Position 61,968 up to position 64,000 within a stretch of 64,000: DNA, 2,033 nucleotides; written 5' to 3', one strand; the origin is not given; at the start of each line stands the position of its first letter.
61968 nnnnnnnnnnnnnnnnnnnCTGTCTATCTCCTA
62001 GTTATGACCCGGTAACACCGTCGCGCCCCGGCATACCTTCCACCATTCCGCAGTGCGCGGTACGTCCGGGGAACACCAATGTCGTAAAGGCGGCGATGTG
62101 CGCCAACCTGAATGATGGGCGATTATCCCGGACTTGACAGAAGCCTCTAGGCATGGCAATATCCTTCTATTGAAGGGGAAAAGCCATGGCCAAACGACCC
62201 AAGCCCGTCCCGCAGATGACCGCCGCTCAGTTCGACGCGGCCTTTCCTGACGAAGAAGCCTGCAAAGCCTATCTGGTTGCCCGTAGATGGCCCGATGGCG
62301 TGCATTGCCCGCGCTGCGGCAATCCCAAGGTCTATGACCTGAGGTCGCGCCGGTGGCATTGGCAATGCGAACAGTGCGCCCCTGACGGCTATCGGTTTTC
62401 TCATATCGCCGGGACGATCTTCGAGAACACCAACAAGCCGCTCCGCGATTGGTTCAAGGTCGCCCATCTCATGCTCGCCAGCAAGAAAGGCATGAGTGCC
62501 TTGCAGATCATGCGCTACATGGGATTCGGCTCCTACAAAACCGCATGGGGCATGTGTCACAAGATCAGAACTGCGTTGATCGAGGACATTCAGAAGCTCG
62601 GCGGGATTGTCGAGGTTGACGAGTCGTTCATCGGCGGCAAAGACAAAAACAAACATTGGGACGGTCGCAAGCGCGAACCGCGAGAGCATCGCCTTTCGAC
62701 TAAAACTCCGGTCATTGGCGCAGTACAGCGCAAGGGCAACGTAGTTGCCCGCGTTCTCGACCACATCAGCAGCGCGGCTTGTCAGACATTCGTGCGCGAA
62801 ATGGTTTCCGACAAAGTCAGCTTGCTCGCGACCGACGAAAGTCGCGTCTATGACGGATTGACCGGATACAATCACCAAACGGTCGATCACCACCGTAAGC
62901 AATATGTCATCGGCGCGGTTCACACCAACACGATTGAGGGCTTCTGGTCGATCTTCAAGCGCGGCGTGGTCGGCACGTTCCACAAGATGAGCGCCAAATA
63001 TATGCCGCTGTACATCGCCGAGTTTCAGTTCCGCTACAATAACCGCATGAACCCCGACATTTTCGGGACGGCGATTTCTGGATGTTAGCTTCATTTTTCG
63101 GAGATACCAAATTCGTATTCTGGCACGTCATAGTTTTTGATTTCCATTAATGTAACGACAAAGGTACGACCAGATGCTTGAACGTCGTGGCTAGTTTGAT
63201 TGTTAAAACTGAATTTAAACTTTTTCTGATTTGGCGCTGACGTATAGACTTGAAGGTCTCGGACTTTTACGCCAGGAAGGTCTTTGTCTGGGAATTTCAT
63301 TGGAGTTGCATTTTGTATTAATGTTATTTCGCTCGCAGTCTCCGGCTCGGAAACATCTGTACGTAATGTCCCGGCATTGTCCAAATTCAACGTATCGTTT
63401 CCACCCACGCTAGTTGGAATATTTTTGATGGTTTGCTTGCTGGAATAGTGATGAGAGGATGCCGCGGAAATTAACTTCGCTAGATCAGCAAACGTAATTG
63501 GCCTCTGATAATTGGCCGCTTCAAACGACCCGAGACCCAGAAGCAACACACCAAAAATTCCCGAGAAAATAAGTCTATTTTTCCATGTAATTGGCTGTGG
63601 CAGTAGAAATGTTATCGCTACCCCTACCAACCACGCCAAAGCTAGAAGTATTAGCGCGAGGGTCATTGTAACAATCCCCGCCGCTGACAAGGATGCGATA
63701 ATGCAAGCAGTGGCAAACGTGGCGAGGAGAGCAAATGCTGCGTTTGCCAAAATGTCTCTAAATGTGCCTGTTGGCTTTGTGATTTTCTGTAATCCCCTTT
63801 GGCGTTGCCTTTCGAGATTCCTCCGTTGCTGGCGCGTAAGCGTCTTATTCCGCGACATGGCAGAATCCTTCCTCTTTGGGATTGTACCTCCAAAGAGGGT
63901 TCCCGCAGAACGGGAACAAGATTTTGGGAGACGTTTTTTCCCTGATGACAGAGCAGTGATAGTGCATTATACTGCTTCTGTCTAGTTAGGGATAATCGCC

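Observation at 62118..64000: Second IS1595-family element with an AT-rich membrane-protein passenger; window ends at its outer inverted repeat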

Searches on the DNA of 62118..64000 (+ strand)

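Call 8: search_dna_similar(query=window:62118-64000:+, collection=plasmids, mode=distant)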
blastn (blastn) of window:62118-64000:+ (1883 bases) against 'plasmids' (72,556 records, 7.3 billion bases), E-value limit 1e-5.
No match.

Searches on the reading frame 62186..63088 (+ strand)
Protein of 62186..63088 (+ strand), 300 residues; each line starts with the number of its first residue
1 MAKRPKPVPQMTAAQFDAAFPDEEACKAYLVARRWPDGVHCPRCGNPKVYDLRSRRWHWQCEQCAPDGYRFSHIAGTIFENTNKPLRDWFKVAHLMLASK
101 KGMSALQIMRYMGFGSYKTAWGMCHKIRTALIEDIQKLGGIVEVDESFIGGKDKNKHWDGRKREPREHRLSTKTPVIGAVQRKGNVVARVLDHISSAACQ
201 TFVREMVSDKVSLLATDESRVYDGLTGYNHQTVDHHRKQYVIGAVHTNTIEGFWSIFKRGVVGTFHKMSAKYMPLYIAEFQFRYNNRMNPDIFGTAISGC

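Call 4: search_protein_families(library=pfam, proteins=[window:62186-63088:+], max_evalue=1)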
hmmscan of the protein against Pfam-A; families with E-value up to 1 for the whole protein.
window:62186-63088:+ (300 aa): 3 families
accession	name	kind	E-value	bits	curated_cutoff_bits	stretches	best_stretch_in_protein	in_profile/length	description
PF12762.13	DDE_Tnp_IS1595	-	5.4e-39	134.1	27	1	137-285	1-153/153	ISXO2-like transposase domain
PF12760.12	Zn_ribbon_IS1595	-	3.6e-12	46.5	25.4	1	21-64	1-43/46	Transposase zinc-ribbon domain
PF22191.2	IBR_1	-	0.007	16.7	27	1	37-65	2-28/47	IBR domain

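Call 25: find_homologous_proteins(query=window:62186-63085:+)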
Query window:62186-63085:+ (300 aa): 7962 proteins with E <= 0.001 among 8000 candidates; the best 120 are listed.
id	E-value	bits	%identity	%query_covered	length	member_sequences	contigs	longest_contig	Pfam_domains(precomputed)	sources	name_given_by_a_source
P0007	3.3e-200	681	96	100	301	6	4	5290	PF12760.13,PF12762.14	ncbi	-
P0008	9.7e-198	673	93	100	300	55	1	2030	PF12760.13,PF12762.14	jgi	jgi:transposase-like protein/IS1 family transposase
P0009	3.0e-196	668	94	100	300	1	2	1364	PF12760.13,PF12762.14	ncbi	-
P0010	1.1e-195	667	93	100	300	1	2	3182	PF12760.13,PF12762.14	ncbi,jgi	-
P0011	2.9e-195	665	92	100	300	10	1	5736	PF12760.13,PF12762.14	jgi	jgi:transposase-like protein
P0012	4.0e-195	665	93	100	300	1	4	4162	PF12760.13,PF12762.14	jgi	jgi:hypothetical protein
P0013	2.1e-194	662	92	100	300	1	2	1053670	PF12760.13,PF12762.14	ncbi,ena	-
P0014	7.9e-194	660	92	100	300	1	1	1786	PF12760.13,PF12762.14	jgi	jgi:transposase-like protein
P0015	8.0e-194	660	92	100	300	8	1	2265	PF12760.13,PF12762.14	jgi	jgi:transposase-like protein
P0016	2.2e-193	659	92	100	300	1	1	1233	PF12760.13,PF12762.14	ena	-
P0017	3.8e-193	658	91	100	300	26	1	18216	PF12760.13,PF12762.14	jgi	jgi:transposase-like protein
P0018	7.4e-193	657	91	100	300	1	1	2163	PF12760.13,PF12762.14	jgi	jgi:transposase-like protein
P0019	1.2e-191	653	91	100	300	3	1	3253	PF12760.13,PF12762.14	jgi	jgi:transposase-like protein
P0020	2.3e-191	652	91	100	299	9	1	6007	PF12760.13,PF12762.14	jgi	jgi:IS1 family transposase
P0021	2.5e-191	652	90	100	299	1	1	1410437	PF12760.13,PF12762.14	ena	-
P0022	4.4e-191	651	91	100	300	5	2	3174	PF12760.13,PF12762.14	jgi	jgi:transposase-like protein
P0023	1.2e-190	650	91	100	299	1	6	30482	PF12760.13,PF12762.14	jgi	jgi:hypothetical protein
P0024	4.2e-190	648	90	100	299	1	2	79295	PF12760.13,PF12762.14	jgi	jgi:transposase-like protein/IS1 family transposase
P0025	1.0e-189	647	91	100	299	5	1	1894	PF12760.13,PF12762.14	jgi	jgi:transposase-like protein/IS1 family transposase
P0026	1.3e-188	643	92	97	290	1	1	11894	PF12760.13,PF12762.14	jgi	jgi:hypothetical protein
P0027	9.0e-188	641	89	100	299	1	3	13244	PF12760.13,PF12762.14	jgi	jgi:transposase-like protein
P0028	1.8e-187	640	90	99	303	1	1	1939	PF12760.13,PF12762.14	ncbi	-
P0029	1.9e-187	639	90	100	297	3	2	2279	PF12760.13,PF12762.14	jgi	jgi:transposase-like protein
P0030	2.7e-187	639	89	100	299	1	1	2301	PF12760.13,PF12762.14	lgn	-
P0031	3.9e-187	638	89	99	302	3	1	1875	PF12760.13,PF12762.14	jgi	jgi:transposase-like protein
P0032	4.2e-187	638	89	100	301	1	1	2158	PF12760.13,PF12762.14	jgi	jgi:transposase-like protein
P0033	5.4e-186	635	88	100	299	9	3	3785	PF12760.13,PF12762.14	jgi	jgi:hypothetical protein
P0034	8.4e-186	634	89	100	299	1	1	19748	PF12760.13,PF12762.14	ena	-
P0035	2.1e-185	633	89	100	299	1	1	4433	PF12760.13,PF12762.14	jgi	jgi:transposase-like protein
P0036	2.3e-185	633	88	100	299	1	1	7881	PF12760.13,PF12762.14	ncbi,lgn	-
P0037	7.4e-185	631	89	100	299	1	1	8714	PF12760.13,PF12762.14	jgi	jgi:ISXO2 transposase-like protein/transposase-like zinc ribbon protein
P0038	2.8e-184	629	88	100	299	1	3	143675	PF12760.13,PF12762.14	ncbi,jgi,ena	ncbi:MAG: IS1595 family transposase [Xanthobacteraceae bacterium]|jgi:transposase-like protein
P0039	6.1e-184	628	91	97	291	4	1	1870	PF12760.13,PF12762.14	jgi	jgi:hypothetical protein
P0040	9.0e-184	627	88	100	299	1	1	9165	PF12760.13,PF12762.14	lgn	-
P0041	1.0e-183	627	88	100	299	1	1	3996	PF12760.13,PF12762.14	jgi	jgi:transposase-like protein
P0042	2.4e-183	626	87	100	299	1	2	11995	PF12760.13,PF12762.14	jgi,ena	-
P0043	2.5e-183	626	88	100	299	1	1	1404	PF12760.13,PF12762.14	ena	-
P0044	3.1e-183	626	87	100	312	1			PF12760.13,PF12762.14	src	-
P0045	1.1e-182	624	88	100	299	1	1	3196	PF12760.13,PF12762.14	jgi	jgi:IS1 family transposase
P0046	1.2e-182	624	86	100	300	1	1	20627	PF12760.13,PF12762.14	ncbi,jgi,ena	jgi:transposase-like protein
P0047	1.8e-182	623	87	100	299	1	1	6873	PF12760.13,PF12762.14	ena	-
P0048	4.3e-182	622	87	100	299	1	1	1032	PF12760.13,PF12762.14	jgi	jgi:transposase-like protein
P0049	5.8e-182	621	87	100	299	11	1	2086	PF12760.13,PF12762.14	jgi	-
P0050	1.4e-181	620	87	100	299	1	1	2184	PF12760.13,PF12762.14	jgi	jgi:hypothetical protein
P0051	3.9e-181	619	87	100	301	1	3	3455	PF12760.13,PF12762.14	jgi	jgi:transposase-like protein/IS1 family transposase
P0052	5.0e-177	605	88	97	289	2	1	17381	PF12760.13,PF12762.14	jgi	jgi:IS1 family transposase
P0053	2.0e-175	600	85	99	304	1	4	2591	PF12760.13,PF12762.14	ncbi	-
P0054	1.3e-174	597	85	99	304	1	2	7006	PF12760.13,PF12762.14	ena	-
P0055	4.0e-174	596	86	99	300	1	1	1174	PF12760.13,PF12762.14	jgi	jgi:transposase-like protein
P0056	2.6e-170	583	88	93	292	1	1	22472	PF12760.13,PF12762.14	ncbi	-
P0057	1.5e-169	581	83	100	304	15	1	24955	PF12760.13,PF12762.14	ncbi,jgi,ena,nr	ncbi:MAG TPA: IS1595 family transposase [Xanthobacteraceae bacterium]|nr:IS1595 family transposase [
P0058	8.7e-169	578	82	100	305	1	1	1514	PF12760.13,PF12762.14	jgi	jgi:transposase-like protein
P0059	8.9e-168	575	83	100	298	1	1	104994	PF12760.13,PF12762.14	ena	-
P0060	1.8e-167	574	82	100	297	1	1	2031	PF12760.13,PF12762.14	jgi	jgi:transposase-like protein/IS1 family transposase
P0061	1.3e-165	568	82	99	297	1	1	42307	PF12760.13,PF12762.14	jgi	jgi:hypothetical protein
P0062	1.8e-164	564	82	100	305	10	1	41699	PF12760.13,PF12762.14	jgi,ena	-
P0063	3.8e-163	560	82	99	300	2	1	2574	PF12760.13,PF12762.14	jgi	jgi:hypothetical protein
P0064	6.6e-162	556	80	99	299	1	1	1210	PF12760.13,PF12762.14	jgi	jgi:transposase-like protein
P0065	2.3e-160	551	80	98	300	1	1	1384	PF12760.13,PF12762.14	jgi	jgi:hypothetical protein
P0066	3.7e-160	550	92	85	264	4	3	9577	PF12762.14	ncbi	-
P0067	4.3e-160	550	78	99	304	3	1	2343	PF12760.13,PF12762.14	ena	-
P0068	1.1e-159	548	79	99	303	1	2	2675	PF12760.13,PF12762.14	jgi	jgi:hypothetical protein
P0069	3.7e-158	543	77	99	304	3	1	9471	PF12760.13,PF12762.14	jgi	jgi:transposase-like protein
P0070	9.5e-158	542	77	96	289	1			PF12760.13,PF12762.14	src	-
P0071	1.2e-156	538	78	100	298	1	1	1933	PF12760.13,PF12762.14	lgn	-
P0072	1.5e-156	538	76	100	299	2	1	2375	PF12760.13,PF12762.14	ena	-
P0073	3.2e-156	537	76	100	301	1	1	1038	PF12760.13,PF12762.14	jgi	jgi:transposase-like protein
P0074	4.5e-156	536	75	100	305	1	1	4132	PF12760.13,PF12762.14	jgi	jgi:transposase-like protein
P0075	1.6e-155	535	77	100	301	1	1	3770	PF12760.13,PF12762.14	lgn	-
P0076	2.0e-155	534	77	100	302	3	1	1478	PF12760.13,PF12762.14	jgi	jgi:hypothetical protein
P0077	2.8e-155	534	76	100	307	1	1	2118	PF12760.13,PF12762.14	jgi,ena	-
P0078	3.4e-155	534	75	100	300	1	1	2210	PF12760.13,PF12762.14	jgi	jgi:hypothetical protein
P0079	9.8e-155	532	76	100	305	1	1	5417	PF12760.13,PF12762.14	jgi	jgi:hypothetical protein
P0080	3.0e-154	530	75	100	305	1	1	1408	PF12760.13,PF12762.14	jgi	jgi:transposase-like protein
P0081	3.2e-154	530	77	100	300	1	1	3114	PF12760.13,PF12762.14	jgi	jgi:hypothetical protein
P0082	3.6e-154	530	77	100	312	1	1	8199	PF12760.13,PF12762.14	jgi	jgi:transposase-like protein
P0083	7.7e-154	529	75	100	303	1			PF12760.13,PF12762.14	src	-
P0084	1.1e-153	529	74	100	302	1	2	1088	PF12760.13,PF12762.14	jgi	jgi:transposase-like protein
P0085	1.2e-153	529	74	100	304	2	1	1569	PF12760.13,PF12762.14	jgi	jgi:hypothetical protein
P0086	1.3e-153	528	76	100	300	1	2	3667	PF12760.13,PF12762.14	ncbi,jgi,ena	-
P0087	4.5e-153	527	76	99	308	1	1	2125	PF12760.13,PF12762.14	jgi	-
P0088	5.8e-153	526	73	100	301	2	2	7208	PF12760.13,PF12762.14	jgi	jgi:transposase-like protein/IS1 family transposase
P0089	6.9e-153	526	72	100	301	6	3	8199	PF12760.13,PF12762.14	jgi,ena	-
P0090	7.9e-153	526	73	100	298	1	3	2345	PF12760.13,PF12762.14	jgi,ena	-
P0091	1.2e-152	525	75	100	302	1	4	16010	PF12760.13,PF12762.14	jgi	jgi:hypothetical protein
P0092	1.4e-152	525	76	99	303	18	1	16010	PF12760.13,PF12762.14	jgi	jgi:transposase-like protein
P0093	2.9e-152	524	76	100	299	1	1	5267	PF12760.13,PF12762.14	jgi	jgi:transposase-like protein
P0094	4.4e-152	523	74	100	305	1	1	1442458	PF12760.13,PF12762.14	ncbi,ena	-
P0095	5.1e-152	523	76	100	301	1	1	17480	PF12760.13,PF12762.14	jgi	jgi:transposase-like protein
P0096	7.0e-152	523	75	100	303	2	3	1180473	PF12760.13,PF12762.14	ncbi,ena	-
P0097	1.0e-151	522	75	100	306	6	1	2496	PF12760.13,PF12762.14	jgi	jgi:hypothetical protein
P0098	1.0e-151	522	76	100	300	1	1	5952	PF12760.13,PF12762.14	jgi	jgi:transposase-like protein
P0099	1.2e-151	522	76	97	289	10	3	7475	PF12760.13,PF12762.14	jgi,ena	jgi:transposase-like protein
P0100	1.4e-151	522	75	97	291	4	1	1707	PF12760.13,PF12762.14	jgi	jgi:hypothetical protein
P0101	1.6e-151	522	76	99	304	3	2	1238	PF12760.13,PF12762.14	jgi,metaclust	jgi:hypothetical protein|metaclust:\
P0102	1.7e-151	521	74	100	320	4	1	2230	PF12760.13,PF12762.14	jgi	jgi:hypothetical protein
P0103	1.7e-151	521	75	99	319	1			PF12760.13,PF12762.14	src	-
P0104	1.9e-151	521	76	100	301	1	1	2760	PF12760.13,PF12762.14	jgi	jgi:hypothetical protein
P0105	3.5e-151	520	75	100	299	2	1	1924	PF12760.13,PF12762.14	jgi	jgi:hypothetical protein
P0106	3.6e-151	520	72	100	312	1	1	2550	PF12760.13,PF12762.14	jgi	jgi:IS1 family transposase/transposase-like protein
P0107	3.6e-151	520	74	100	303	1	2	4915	PF12760.13,PF12762.14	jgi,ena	jgi:hypothetical protein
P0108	3.9e-151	520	76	100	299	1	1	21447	PF12760.13,PF12762.14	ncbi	-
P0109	4.1e-151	520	75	100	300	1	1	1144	PF12760.13,PF12762.14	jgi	jgi:transposase-like protein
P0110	4.6e-151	520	75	100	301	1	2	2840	PF12760.13,PF12762.14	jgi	jgi:transposase-like protein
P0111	4.8e-151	520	73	100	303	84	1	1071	PF12760.13,PF12762.14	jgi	-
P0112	7.1e-151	519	75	100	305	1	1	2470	PF12760.13,PF12762.14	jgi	jgi:transposase-like protein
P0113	7.5e-151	519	74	99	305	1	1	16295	PF12760.13,PF12762.14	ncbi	-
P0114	7.8e-151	519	77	100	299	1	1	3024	PF12760.13,PF12762.14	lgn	-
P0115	9.7e-151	519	75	99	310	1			PF12760.13,PF12762.14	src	-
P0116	1.0e-150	519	76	100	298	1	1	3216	PF12760.13,PF12762.14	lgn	-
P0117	1.0e-150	519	74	100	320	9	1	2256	PF12760.13,PF12762.14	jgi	jgi:transposase-like protein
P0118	1.2e-150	519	74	100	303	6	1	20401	PF12760.13,PF12762.14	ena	-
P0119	1.2e-150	519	76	100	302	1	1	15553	PF12760.13,PF12762.14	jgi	jgi:ISXO2-like transposase domain/Transposase zinc-ribbon domain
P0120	1.3e-150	518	74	100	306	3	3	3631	PF12760.13,PF12762.14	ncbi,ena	-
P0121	1.4e-150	518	75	99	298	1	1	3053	PF12760.13,PF12762.14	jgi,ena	-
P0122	1.7e-150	518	75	99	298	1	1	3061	PF12760.13,PF12762.14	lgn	-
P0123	2.5e-150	518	75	100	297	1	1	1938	PF12760.13,PF12762.14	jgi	jgi:IS1 family transposase/transposase-like protein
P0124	2.9e-150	517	75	100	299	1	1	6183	PF12760.13,PF12762.14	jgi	jgi:hypothetical protein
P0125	3.0e-150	517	75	100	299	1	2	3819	PF12760.13,PF12762.14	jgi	jgi:transposase-like protein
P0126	3.1e-150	517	74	100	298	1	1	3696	PF12760.13,PF12762.14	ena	-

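Call 26: find_related_loci(query=window:62186-63085:+, collection=genome_contigs, flank=4000)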
Query window:62186-63085:+ (300 aa) in genome_contigs; peptide patterns used: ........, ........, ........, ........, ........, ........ (x = any residue, [..] = any of these).
144 stretches matched a pattern; 81 encode a relative of the query (tblastn E <= 1e-3); the best 80 are kept; 79 distinct loci.
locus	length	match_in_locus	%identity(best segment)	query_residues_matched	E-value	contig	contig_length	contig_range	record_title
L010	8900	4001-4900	92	1-300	0e+0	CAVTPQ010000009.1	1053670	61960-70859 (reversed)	MAG: uncultured Alphaproteobacteria bacterium isolate MFD03323.bin.1.108 genome assembly, contig: contig_22861, whole ge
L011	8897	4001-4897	90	1-300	0e+0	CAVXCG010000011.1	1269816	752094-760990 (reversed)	MAG: uncultured Alphaproteobacteria bacterium isolate MFD03399.bin.1.31 genome assembly, contig: contig_7219, whole geno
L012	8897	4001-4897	88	1-300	0e+0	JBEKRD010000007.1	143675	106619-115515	MAG: Xanthobacteraceae bacterium isolate SPRUCE 502 SPRUCE_502_7, whole genome shotgun sequence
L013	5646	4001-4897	87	1-300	0e+0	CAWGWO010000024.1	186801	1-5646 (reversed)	MAG: uncultured Alphaproteobacteria bacterium isolate MFD04434.bin.1.191 genome assembly, contig: contig_8906, whole gen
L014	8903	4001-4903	83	2-300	8e-172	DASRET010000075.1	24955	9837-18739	MAG TPA_asm: Xanthobacteraceae bacterium isolate SMAG_U10013 k141_289086, whole genome shotgun sequence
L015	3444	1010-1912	82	2-300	2e-173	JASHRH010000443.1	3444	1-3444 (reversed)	MAG: Acidobacteriaceae bacterium isolate JOPF096 JOPF_NEAR_contig_1577276, whole genome shotgun sequence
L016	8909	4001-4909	75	1-300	1e-155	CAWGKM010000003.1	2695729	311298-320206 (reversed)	MAG: uncultured Alphaproteobacteria bacterium isolate MFD02248.bin.1.117 genome assembly, contig: contig_7239, whole gen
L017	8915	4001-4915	76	1-300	7e-155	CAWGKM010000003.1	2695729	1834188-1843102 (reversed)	MAG: uncultured Alphaproteobacteria bacterium isolate MFD02248.bin.1.117 genome assembly, contig: contig_7239, whole gen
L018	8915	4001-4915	76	1-300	7e-155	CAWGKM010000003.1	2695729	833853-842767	MAG: uncultured Alphaproteobacteria bacterium isolate MFD02248.bin.1.117 genome assembly, contig: contig_7239, whole gen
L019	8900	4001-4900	76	3-300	5e-155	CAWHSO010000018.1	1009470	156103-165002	MAG: uncultured Alphaproteobacteria bacterium isolate MFD03399.bin.2.59 genome assembly, contig: contig_3653, whole geno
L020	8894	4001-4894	75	1-299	2e-154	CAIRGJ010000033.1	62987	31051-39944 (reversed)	MAG: uncultured Rhizobiales bacterium isolate MJ-time_bin-4754 genome assembly, contig: bin-4754:33/64, whole genome sho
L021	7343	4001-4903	74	3-300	1e-152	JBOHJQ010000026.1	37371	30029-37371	MAG: Methylocella sp. isolate SE1530_metabat2.bin.5_sub NODE_140_length_37371_cov_1.793631, whole genome shotgun sequenc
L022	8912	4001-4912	75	1-300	1e-152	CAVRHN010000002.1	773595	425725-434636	MAG: uncultured Alphaproteobacteria bacterium isolate MFD05580.bin.3.156 genome assembly, contig: contig_12096, whole ge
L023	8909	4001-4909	72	1-300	4e-152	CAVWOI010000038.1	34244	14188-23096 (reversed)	MAG: uncultured Alphaproteobacteria bacterium isolate MFD00964.bin.3.426 genome assembly, contig: contig_6973, whole gen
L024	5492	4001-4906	73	1-300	7e-150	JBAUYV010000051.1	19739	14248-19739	MAG: Xanthobacteraceae bacterium isolate MFD06940_ilm_asm_bin18 k127_109481, whole genome shotgun sequence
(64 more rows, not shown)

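Call 81: search_dna_similar(query=window:62186-63085:+, collection=plasmids, mode=protein, max_rows=15)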
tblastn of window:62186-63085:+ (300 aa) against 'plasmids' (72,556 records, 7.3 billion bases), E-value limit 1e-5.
Records with a match: 476; places in all: 672; records where one place covers at least 80% of the query: 344.
Best place of each record, by identity: <60% 476.
By first word of the organism name: Pseudosulfitobacter 68; Sinorhizobium 44; Ralstonia 29; Acinetobacter 25; Xanthomonas 18; Aeromonas 17; Rhizobium 15; Mesorhizobium 14; Chondrinema 11; Agrobacterium 9; and 104 more.
By predicted mobility (MOB-suite, as given by PLSDB): non-mobilizable 238; conjugative 162; mobilizable 76.
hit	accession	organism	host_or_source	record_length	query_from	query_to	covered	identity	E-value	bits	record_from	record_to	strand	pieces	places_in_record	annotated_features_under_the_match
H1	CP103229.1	Bacteroides faecis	Homo sapiens,cell culture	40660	19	291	91%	43.1%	8e-61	215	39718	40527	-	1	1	IS1595 family transposase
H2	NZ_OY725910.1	Bacteroides finegoldii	-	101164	19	288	90%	42.9%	1e-59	212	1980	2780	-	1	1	none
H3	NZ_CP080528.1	Mesorhizobium sp. AR07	Oxytropis sp.,Cell culture,root nodule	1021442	19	298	93%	39.0%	3e-44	167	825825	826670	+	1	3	record has no annotation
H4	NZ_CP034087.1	Methylocystis rosea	cell culture,groundwater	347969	19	300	94%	38.4%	3e-44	167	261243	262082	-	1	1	IS1595 family transposase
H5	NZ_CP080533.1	Mesorhizobium sp. AR02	Oxytropis sp.,Cell culture,root nodule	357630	10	287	88%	39.8%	7e-35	173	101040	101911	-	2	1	none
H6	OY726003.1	Phocaeicola massiliensis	-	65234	10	283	91%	37.8%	8e-50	184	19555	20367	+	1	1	record has no annotation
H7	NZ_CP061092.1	Roseomonas marmotae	Marmota himalayana,pure culture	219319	4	292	96%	35.7%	3e-42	162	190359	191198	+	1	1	IS1595 family transposase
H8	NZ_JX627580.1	Methylobacterium oryzae CBMB20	-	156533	13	289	92%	36.9%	1e-43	166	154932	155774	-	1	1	IS1595 family transposase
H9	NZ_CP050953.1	Rhodococcus sp. DMU1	cell culture,activated sludge in our lab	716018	5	290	95%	34.9%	6e-42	161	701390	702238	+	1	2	IS1595 family transposase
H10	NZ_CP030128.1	Indioceanicola profundi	sediment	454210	16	287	91%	36.4%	1e-43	166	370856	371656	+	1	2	IS1595 family transposase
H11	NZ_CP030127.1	Indioceanicola profundi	sediment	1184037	16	287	91%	36.4%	1e-43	166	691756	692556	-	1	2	none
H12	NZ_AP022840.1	Legionella antarctica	-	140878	1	291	97%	34.0%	9e-36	143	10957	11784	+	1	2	IS1595 family transposase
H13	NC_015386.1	Treponema succinifaciens DSM 2489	colon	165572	3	286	95%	34.7%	4e-40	155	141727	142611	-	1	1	IS1595 family transposase | hypothetical protein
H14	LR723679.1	arsenite-oxidising bacterium NT-25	moist arsenopyrite (FeAsS)-containing ...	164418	11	287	92%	35.5%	4e-44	167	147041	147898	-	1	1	IS1595 family transposase ISRhtr1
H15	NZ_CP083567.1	Sulfitobacter sp. W027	-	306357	8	293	95%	34.1%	4e-40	155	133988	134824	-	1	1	IS1595 family transposase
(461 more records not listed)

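Call 83: search_protein_families(library=ncbifam, proteins=[window:62186-63085:+], max_evalue=0.01)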
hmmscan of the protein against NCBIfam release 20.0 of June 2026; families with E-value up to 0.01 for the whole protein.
window:62186-63085:+ (300 aa): 2 families
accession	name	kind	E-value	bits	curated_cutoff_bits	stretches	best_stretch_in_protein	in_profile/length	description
NF033547.1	transpos_IS1595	equivalog_domain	6.4e-61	205.9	75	1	81-287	1-215/215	IS1595 family transposase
NF033558.1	transpos_IS1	equivalog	0.0068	16.4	100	0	181-252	122-184/199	IS1 family transposase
